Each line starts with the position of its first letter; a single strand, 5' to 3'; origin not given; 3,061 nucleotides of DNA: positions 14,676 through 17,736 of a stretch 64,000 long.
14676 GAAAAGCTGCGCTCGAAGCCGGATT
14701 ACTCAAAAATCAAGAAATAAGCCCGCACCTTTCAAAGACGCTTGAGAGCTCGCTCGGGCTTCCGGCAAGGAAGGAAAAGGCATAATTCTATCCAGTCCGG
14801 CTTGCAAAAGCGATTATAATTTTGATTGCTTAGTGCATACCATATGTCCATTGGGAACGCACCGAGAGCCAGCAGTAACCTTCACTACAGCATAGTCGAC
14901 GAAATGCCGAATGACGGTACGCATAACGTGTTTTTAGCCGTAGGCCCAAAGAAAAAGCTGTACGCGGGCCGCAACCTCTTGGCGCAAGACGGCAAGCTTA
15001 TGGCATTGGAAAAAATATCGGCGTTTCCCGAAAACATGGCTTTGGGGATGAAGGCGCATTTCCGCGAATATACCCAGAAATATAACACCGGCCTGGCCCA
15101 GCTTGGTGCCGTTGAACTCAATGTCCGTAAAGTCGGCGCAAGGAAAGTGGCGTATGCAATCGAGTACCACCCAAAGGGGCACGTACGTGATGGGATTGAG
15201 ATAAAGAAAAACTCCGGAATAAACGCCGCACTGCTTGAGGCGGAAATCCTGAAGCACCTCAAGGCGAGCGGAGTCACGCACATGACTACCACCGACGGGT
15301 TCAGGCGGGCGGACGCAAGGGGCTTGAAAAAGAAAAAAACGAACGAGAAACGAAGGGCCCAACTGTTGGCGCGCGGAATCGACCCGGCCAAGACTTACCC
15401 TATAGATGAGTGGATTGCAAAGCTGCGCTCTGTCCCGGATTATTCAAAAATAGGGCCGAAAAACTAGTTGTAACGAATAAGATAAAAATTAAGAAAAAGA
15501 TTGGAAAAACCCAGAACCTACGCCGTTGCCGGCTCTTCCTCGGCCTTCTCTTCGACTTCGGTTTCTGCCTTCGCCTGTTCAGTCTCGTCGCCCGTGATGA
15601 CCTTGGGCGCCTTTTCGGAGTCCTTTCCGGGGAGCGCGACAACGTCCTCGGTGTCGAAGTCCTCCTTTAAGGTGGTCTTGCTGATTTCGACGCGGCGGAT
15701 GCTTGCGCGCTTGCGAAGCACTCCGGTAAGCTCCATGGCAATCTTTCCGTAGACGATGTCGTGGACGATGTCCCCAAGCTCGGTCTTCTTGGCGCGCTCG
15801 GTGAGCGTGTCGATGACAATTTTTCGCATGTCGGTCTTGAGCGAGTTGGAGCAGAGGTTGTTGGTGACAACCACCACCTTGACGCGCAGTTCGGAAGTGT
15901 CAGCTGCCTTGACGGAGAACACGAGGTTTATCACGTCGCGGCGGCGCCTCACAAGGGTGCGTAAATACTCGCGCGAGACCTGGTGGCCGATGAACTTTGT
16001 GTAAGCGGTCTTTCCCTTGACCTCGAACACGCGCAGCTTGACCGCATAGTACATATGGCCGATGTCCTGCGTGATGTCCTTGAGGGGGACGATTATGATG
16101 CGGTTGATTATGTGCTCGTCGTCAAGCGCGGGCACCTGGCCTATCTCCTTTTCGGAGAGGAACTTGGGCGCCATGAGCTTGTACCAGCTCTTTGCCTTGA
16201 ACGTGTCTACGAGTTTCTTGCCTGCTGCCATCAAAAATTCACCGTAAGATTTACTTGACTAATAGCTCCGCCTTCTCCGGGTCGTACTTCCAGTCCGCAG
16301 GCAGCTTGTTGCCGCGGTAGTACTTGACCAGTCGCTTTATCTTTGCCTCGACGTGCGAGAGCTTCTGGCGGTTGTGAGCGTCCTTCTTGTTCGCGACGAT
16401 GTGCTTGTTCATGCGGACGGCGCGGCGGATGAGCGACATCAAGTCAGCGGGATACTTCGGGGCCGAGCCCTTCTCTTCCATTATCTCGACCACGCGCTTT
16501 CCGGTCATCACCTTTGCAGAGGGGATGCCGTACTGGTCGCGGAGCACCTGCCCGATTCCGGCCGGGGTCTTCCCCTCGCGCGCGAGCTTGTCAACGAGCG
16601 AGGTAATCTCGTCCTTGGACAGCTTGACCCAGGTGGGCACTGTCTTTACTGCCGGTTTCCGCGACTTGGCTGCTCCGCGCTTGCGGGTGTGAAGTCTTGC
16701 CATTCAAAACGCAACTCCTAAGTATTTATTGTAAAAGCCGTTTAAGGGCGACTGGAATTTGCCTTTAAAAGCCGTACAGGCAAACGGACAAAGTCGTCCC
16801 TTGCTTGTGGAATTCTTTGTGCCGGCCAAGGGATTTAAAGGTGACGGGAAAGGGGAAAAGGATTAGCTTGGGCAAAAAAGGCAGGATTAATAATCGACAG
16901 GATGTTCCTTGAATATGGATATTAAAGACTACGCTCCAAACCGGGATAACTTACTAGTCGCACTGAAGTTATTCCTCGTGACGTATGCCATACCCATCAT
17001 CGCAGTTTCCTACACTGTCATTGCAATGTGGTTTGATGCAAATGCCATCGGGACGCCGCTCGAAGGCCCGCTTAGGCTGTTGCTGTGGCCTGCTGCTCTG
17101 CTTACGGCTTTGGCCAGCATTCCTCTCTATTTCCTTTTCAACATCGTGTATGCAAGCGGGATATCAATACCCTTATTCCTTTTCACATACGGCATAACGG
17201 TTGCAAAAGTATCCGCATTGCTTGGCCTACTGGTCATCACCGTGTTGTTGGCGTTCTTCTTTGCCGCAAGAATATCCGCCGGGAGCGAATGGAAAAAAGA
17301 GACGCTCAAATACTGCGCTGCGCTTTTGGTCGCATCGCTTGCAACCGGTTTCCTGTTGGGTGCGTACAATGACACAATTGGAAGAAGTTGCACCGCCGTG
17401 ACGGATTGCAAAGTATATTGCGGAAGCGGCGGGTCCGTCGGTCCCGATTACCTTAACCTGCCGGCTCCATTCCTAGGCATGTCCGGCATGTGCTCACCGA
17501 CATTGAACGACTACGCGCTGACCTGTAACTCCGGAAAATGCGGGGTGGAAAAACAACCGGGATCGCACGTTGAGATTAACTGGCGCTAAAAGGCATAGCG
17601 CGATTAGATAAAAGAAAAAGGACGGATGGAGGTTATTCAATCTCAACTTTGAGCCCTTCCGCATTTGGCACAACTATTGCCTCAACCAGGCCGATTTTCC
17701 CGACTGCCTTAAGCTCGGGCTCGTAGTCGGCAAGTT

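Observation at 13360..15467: Tandem array of three self-promoted genes of an unrecognised GNAT-like family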

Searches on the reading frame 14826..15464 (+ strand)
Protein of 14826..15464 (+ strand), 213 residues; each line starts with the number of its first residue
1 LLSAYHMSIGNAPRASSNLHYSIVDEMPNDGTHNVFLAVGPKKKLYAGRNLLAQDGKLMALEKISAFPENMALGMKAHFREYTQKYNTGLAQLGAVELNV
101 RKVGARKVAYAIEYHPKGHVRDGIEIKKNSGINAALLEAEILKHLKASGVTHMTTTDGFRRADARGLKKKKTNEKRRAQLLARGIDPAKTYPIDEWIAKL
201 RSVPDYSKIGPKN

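Call 3: search_protein_families(library=pfam, proteins=[window:14826-15464:+], max_evalue=1)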
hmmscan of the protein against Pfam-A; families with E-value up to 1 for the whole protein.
window:14826-15464:+ (213 aa): 1 family
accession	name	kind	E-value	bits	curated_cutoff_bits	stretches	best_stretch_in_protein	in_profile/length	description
PF01250.22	Ribosomal_S6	-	0.014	16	27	1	78-119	16-57/90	Ribosomal protein S6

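Call 4: search_protein_families(library=ncbifam, proteins=[window:14826-15464:+], max_evalue=1)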
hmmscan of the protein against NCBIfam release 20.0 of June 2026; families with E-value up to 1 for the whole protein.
window:14826-15464:+ (213 aa): 2 families
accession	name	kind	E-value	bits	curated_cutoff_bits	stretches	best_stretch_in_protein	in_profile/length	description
NF006343.0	PRK08570.1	equivalog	0.0052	16.8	131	1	124-203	24-102/150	50S ribosomal protein L19e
TIGR00166.1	S6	equivalog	0.16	12.2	42.9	1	82-119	22-59/95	30S ribosomal protein S6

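Call 7: find_homologous_proteins(query=window:14844-15464:+, max_evalue=0.001)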
Query window:14844-15464:+ (207 aa): 3 proteins with E <= 0.001 among 440 candidates.
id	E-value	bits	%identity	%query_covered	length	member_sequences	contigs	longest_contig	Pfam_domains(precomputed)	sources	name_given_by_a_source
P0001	6.4e-132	455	100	100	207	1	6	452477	-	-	-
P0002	3.8e-45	172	56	74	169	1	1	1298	-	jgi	jgi:hypothetical protein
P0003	1.7e-32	131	43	94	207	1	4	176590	-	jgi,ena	-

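Call 20: search_solved_structures(query=A2, max_evalue=10, show_alignments=2)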
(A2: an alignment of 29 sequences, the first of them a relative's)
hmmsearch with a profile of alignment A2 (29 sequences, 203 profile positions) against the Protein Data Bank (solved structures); distinct sequences matched with E-value up to 10: 0.

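Call 28: predict_structure(alignment_id=A2)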
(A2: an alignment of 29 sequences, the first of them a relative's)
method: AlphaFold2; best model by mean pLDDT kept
length: 207 residues; sequences in the alignment: 29
mean_pLDDT: 88.8   pTM: 0.86
mean pLDDT of the five models: 88.8, 88.7, 87.9, 87.9, 87.5
residues with pLDDT >= 90: 151; 70-90: 31; 50-70: 18; < 50: 7
segments of 3 or more residues with pLDDT < 50: 1-3
pLDDT, mean of each block of 10 residues (from residue 1): 50 93 94 96 89 96 94 91 94 95 93 64 84 97 97 81 83 96 98 97 79
secondary structure, 60 per line:
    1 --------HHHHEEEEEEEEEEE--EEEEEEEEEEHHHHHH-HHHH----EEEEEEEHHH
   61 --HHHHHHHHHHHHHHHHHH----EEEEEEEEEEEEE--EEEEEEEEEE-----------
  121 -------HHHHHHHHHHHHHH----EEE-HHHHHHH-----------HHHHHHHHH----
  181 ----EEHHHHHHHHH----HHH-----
elements in order: H9-12 E13-23 E26-35 H36-41 H43-46 E51-57 H63-80 E85-97 E100-109 H128-141 E146-148 H150-156 H168-176 H187-195

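Call 31: fold_search(model_id=the predicted structure, library=pdb)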
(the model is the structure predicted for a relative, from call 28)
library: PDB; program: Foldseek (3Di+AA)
matches with E <= 10: 535; with E <= 0.001: 0
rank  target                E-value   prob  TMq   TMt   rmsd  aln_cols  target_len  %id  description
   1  9evq_A                6.7e-03  0.94  0.32  0.31  14.2       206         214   10  Crystal structure of the kinetoplastid kinetochore protein KKT23 acetyltransferase domain from Trypanosoma brucei (released 2024-08-28)
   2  9f5q_B                7.1e-03  0.89  0.26  0.25  14.8       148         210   11  Crystal structure of selenomethionine-labelled kinetoplastid kinetochore protein KKT23 acetyltransferase domain from T (released 2024-08-28)
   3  9evq_B                9.0e-03  0.87  0.26  0.25  14.9       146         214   12  Crystal structure of the kinetoplastid kinetochore protein KKT23 acetyltransferase domain from Trypanosoma brucei (released 2024-08-28)
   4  8xbn_A                1.5e-02  0.96  0.38  0.38   9.1       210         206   11  Crystal structure of Arabidopsis N-amino acetyltransferase NATA1 bound to CoA and HEPES (released 2024-12-11)
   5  8xjf                  3.5e-02  0.63  0.29  0.29  10.0       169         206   11  Crystal structure of Arabidopsis N-amino acetyltransferase 2 bound to HEPES, Acetyl CoA, GABA, and glycerol (released 2024-12-25)
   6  1bob                  5.0e-02  0.44  0.27  0.20  12.1       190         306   11  HISTONE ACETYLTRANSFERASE HAT1 FROM SACCHAROMYCES CEREVISIAE IN COMPLEX WITH ACETYL COENZYME A (released 1999-04-20)
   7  8xjh_B                5.3e-02  0.72  0.32  0.33   9.2       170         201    9  Crystal structure of Arabidopsis N-amino acetyltransferase 2 (AtNATA2) bound to di-CoA (released 2024-12-25)
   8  6gtr_A                6.0e-02  0.66  0.32  0.39  10.1       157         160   11  Structure of the AtaT Y144F mutant toxin bound to the C-terminus of the antitoxin AtaR and Acetyl-CoA (released 2019-03-06)
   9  7zhc_A                6.8e-02  0.69  0.34  0.36  10.1       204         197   11  Moss spermine/spermidine acetyl transferase (PpSSAT) in complex with AcetylCoA and polyethylen glycol (released 2023-03-15)
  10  6c30_A                6.8e-02  0.28  0.27  0.26  15.3       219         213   10  Mycobacterium smegmatis RimJ (apo form) (released 2019-01-16)
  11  8rmz                  8.1e-02  0.54  0.33  0.32  10.0       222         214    8  Apoform of spermine/spermidine acetyl transferase (AtSSAT) from A. thaliana (released 2025-01-29)
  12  8xj9                  8.6e-02  0.75  0.38  0.38   9.2       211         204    8  Crystal Structure of Arabidopsis N-amino acetyltransferase 2 (AtNATA2) (released 2024-12-25)
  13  8xj5_A                1.0e-01  0.60  0.29  0.33   8.3       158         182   12  Crystal structure of AtNATA1 bound to Ornithine and CoA (released 2024-12-25)
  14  7ovv_A                1.2e-01  0.38  0.31  0.32  10.1       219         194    8  Crystal structure of the Arabidopsis thaliana thialysine acetyltransferase AtNATA2 (released 2022-12-21)
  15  2p0w_B                1.2e-01  0.38  0.29  0.20  12.7       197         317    9  Human histone acetyltransferase 1 (HAT1) (released 2007-03-13)
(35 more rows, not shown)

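Call 32: fold_search(model_id=the predicted structure, library=viral)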
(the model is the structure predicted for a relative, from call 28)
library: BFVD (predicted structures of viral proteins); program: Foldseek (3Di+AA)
matches with E <= 10: 838; with E <= 0.001: 0
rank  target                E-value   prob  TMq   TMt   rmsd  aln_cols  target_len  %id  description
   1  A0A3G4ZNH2            4.9e-03  0.99  0.29  0.49   8.4       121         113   12  Acetyltransferase GNAT family protein [Terrestrivirus sp.]
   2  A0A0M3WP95            1.1e-02  0.96  0.23  0.13  13.4       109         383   13  38.7K [Perigonia lusca single nucleopolyhedrovirus]
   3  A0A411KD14            1.1e-02  0.85  0.22  0.15  12.4       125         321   13  (no name in the UniProt tables at hand)
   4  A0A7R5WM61            2.2e-02  0.77  0.19  0.10  14.3        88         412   15  Putative Bro-N domain-containing protein 15 [Diachasmimorpha longicaudata entomopoxvirus]
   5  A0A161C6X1            2.3e-02  0.97  0.20  0.13   8.0        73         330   14  387 kDa [Urbanus proteus nucleopolyhedrovirus]
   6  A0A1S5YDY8            3.9e-02  0.60  0.22  0.26  13.9       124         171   10  38.7K [Betabaculovirus altermyunipunctae]
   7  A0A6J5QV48            4.4e-02  0.08  0.12  0.13  13.6       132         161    9  DUF669 domain-containing protein [uncultured Caudovirales phage]
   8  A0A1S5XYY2            5.3e-02  0.25  0.18  0.23  15.8       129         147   15  (no name in the UniProt tables at hand)
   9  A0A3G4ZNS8            6.3e-02  0.51  0.31  0.27  13.0       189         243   10  Uncharacterized protein [Terrestrivirus sp.]
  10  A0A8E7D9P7            6.3e-02  0.12  0.12  0.08  15.9       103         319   10  DNA polymerase B-like protein [Enterococcus phage vB_EfaS_785CS]
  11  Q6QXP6                7.5e-02  0.80  0.22  0.23  12.3        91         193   13  38.7 kDa protein [Agrotis segetum granulosis virus]
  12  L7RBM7                7.5e-02  0.20  0.20  0.17  16.4       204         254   12  Helicase [Acanthamoeba polyphaga moumouvirus]
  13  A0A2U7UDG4            8.0e-02  0.15  0.12  0.05  12.3        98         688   18  Uncharacterized protein [Pandoravirus neocaledonia]
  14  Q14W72                8.0e-02  0.08  0.15  0.12  18.6       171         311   10  ORF34 [Ranid herpesvirus 2]
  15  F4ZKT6                8.4e-02  0.75  0.22  0.27  11.8        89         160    8  p38.7 [Clostera anachoreta granulovirus]
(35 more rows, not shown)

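Call 33: search_protein_families(library=pfam, alignment_id=A2, max_evalue=1)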
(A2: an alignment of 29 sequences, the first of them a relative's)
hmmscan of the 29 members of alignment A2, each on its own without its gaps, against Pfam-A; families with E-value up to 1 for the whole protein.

A. member 1, P0001 (207 aa): 1 family
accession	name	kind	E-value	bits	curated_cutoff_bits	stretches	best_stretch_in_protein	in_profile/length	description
PF01250.22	Ribosomal_S6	-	0.014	16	27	1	72-113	16-57/90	Ribosomal protein S6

B. families by the number of members that match (of 29 scanned): 16 families
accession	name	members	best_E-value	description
PF24174.1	MsddA-like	1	0.00011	Bacterial deaminase MsddA-like domain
PF22350.2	Int_EF-hand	1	0.0079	Internalin, EF-hand domain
PF01250.22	Ribosomal_S6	1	0.014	Ribosomal protein S6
PF19072.5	DUF5768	1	0.043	Family of unknown function (DUF5768)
PF00525.23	Crystallin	1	0.064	Alpha crystallin A chain, N terminal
PF22597.2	DYN_lid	1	0.071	Dynein heavy chain, ATPase lid domain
PF18490.6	tRNA_bind_4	1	0.074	tRNA-binding domain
PF00702.32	Hydrolase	1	0.099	haloacid dehalogenase-like hydrolase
PF05485.17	THAP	1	0.11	THAP domain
PF08750.16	CNP1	1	0.11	CNP1-like family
PF07193.17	DUF1408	1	0.12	Protein of unknown function (DUF1408)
PF05565.16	Sipho_Gp157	1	0.18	Siphovirus Gp157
PF06064.16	Gam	1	0.21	Host-nuclease inhibitor protein Gam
PF00543.27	P-II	1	0.22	Nitrogen regulatory protein P-II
PF00836.24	Stathmin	1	0.22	Stathmin family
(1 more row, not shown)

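Call 44: find_related_loci(query=A4, collection=genome_contigs, flank=6000)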
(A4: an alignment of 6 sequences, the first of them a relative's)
Query A4 (207 aa) in genome_contigs; peptide patterns used: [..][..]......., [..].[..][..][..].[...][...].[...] (x = any residue, [..] = any of these).
119 stretches matched a pattern; 1 encode a relative of the query (tblastn E <= 1e-3); 1 distinct loci.
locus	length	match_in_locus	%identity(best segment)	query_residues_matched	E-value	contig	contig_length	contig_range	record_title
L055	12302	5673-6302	45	8-203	1e-43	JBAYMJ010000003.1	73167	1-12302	MAG: Candidatus Micrarchaeia archaeon isolate SO_2016_LW1_37 scaffold00206_LW64-88_2016, whole genome shotgun sequence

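Call 48: find_encoding_contigs(protein=P0003, flank=6000, max_places=4)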
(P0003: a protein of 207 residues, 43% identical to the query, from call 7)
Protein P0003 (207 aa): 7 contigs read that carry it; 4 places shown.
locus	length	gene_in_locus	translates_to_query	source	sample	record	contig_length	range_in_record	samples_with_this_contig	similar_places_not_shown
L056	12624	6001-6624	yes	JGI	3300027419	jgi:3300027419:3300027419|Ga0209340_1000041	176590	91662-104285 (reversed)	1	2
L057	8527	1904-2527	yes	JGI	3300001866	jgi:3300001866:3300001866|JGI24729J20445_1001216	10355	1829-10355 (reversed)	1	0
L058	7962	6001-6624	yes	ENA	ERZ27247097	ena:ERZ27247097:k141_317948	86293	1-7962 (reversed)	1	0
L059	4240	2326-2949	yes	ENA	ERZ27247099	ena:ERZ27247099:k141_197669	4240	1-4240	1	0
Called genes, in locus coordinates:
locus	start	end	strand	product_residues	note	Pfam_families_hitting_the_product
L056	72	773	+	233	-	PF04893:Yip1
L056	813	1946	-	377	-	PF02005:TRM, PF05175:MTS (weak), PF13847:Methyltransf_31 (weak)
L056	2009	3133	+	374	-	PF01368:DHH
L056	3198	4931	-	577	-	PF11614:FixG_C (faint)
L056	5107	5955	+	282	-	PF01978:TrmB, PF11495:TrmB_EBD_N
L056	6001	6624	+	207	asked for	-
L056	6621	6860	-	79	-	PF05016:ParE_toxin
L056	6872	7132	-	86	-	-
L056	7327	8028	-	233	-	PF01015:Ribosomal_S3Ae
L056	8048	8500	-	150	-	PF08069:Ribosomal_S13_N, PF00312:Ribosomal_S15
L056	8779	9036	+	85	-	PF26688:RHH_12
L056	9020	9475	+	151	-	PF10130:PIN_2, PF13470:PIN_3 (weak)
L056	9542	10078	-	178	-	-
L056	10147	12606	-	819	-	PF00133:tRNA-synt_1, PF09334:tRNA-synt_1g, PF13603:tRNA-synt_1_2 (faint), PF09334:tRNA-synt_1g, PF08264:Anticodon_1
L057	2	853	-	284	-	?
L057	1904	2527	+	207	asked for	-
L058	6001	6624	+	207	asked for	-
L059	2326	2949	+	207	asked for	-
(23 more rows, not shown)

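Call 53: search_protein_families(library=padloc, alignment_id=A2, max_evalue=1)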
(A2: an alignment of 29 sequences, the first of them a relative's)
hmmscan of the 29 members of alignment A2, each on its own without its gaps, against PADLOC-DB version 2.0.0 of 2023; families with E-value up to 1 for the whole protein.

A. member 1, P0001 (207 aa): 0 families

B. families by the number of members that match (of 29 scanned): 0 families

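Call 54: search_protein_families(library=phrogs, alignment_id=A2, max_evalue=1)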
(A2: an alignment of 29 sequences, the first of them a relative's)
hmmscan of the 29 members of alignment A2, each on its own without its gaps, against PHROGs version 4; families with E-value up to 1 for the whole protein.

A. member 1, P0001 (207 aa): 0 families

B. families by the number of members that match (of 29 scanned): 13 families
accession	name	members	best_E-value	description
phrog_21214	-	2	0.0015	acetyltransferase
phrog_23150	-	1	0.045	-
phrog_23733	-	1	0.053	-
phrog_36161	-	1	0.1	-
phrog_10463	-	1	0.21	-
phrog_8333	-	1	0.22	-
phrog_25046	-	1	0.22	-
phrog_18650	-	1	0.23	dUTPase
phrog_21737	-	1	0.23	-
phrog_7519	-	1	0.26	-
phrog_21251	-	1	0.29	-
phrog_14378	-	1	0.32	-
phrog_24177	-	1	0.64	-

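Call 57: search_protein_families(library=phrogs, proteins=[P0002, P0003], max_evalue=0.5)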
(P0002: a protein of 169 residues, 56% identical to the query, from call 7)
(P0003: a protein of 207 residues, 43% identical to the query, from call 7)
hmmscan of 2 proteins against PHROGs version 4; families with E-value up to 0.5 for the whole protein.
P0002 (169 aa): 1 family
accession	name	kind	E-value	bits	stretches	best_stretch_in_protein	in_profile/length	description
phrog_14378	-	unknown function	0.32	12.2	1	33-67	32-66/108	-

P0003 (207 aa): 1 family
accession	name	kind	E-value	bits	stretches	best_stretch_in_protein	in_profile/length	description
phrog_21214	-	other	0.0015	19.6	1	91-154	57-110/129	acetyltransferase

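Call 81: search_protein_families(library=pfam, proteins=[L056:6872-7132:-], max_evalue=0.01)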
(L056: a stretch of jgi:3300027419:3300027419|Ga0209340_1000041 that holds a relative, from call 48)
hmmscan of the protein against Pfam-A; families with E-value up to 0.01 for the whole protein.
L056:6872-7132:- (86 aa): 0 families

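Call 97: find_encoding_contigs(protein=P0001, flank=4000, max_places=6)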
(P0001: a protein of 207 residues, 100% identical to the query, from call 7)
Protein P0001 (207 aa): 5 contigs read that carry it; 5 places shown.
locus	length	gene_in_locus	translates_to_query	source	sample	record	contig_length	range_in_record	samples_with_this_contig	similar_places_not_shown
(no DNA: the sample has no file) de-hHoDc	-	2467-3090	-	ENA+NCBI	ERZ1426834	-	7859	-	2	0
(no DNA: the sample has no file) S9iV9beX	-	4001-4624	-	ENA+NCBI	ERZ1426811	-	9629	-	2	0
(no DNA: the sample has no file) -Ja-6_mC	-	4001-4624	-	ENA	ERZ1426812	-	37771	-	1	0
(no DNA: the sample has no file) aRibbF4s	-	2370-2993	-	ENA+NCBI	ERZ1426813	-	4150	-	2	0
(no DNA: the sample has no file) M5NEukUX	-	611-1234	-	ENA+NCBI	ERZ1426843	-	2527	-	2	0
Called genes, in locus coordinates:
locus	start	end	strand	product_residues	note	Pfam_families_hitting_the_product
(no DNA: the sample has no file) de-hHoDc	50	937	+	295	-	PF01978:TrmB, PF11495:TrmB_EBD_N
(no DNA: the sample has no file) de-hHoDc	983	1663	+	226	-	-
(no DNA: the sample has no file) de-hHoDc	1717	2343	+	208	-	-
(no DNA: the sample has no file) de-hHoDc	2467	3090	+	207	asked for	-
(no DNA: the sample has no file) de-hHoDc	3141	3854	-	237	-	PF01015:Ribosomal_S3Ae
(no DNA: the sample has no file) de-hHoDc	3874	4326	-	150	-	PF08069:Ribosomal_S13_N, PF00312:Ribosomal_S15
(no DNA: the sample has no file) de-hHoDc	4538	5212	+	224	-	-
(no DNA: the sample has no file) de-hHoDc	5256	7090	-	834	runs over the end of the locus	PF00133:tRNA-synt_1, PF09334:tRNA-synt_1g, PF13603:tRNA-synt_1_2 (faint), PF09334:tRNA-synt_1g, PF08264:Anticodon_1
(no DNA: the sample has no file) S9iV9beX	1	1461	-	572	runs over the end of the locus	PF11614:FixG_C (faint), PF22544:HYDIN_VesB_CFA65-like_Ig (faint)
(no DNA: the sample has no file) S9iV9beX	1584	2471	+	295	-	PF01978:TrmB, PF11495:TrmB_EBD_N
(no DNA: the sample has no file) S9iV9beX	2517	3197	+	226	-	-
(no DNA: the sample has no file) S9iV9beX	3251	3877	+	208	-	-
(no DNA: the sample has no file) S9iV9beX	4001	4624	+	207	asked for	-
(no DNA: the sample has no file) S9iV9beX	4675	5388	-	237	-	PF01015:Ribosomal_S3Ae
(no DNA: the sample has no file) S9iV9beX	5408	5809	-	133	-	?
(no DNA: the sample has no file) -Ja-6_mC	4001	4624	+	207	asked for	-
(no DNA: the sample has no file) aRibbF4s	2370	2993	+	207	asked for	-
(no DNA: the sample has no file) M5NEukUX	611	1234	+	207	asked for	-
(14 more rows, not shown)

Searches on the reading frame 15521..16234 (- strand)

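Call 3: search_protein_families(library=pfam, proteins=[window:15521-16234:-], max_evalue=1)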
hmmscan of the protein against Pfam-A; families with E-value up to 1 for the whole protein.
window:15521-16234:- (238 aa): 1 family
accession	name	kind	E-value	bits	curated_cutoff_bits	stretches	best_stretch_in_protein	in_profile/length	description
PF01015.23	Ribosomal_S3Ae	-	2.4e-50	171.2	29.3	1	5-189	3-187/191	Ribosomal S3Ae family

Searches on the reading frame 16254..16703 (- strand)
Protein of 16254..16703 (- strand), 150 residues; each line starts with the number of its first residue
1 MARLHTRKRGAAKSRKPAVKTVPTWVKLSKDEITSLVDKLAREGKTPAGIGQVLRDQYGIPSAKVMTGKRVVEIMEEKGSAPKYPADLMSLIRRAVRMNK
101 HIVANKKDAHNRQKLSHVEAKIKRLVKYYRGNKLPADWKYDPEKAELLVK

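Call 3: search_protein_families(library=pfam, proteins=[window:16254-16703:-], max_evalue=1)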
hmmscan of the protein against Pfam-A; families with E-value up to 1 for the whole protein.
window:16254-16703:- (150 aa): 2 families
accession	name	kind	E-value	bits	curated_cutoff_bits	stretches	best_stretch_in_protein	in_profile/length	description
PF08069.17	Ribosomal_S13_N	-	1.1e-22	80.3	25.4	1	1-60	1-60/60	Ribosomal S13/S15 N-terminal domain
PF00312.27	Ribosomal_S15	-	2.9e-15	56.6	31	1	73-147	3-80/81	Ribosomal protein S15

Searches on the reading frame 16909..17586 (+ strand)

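Call 3: search_protein_families(library=pfam, proteins=[window:16909-17586:+], max_evalue=1)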
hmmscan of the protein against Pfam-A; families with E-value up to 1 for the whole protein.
window:16909-17586:+ (226 aa): 2 families
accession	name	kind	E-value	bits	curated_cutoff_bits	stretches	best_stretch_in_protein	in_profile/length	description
PF19747.4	DUF6234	-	0.43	11.4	27.5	1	98-176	52-125/129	Family of unknown function (DUF6234)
PF03824.22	NicO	-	0.98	9.1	27.7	0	73-151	202-284/287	High-affinity nickel-transport protein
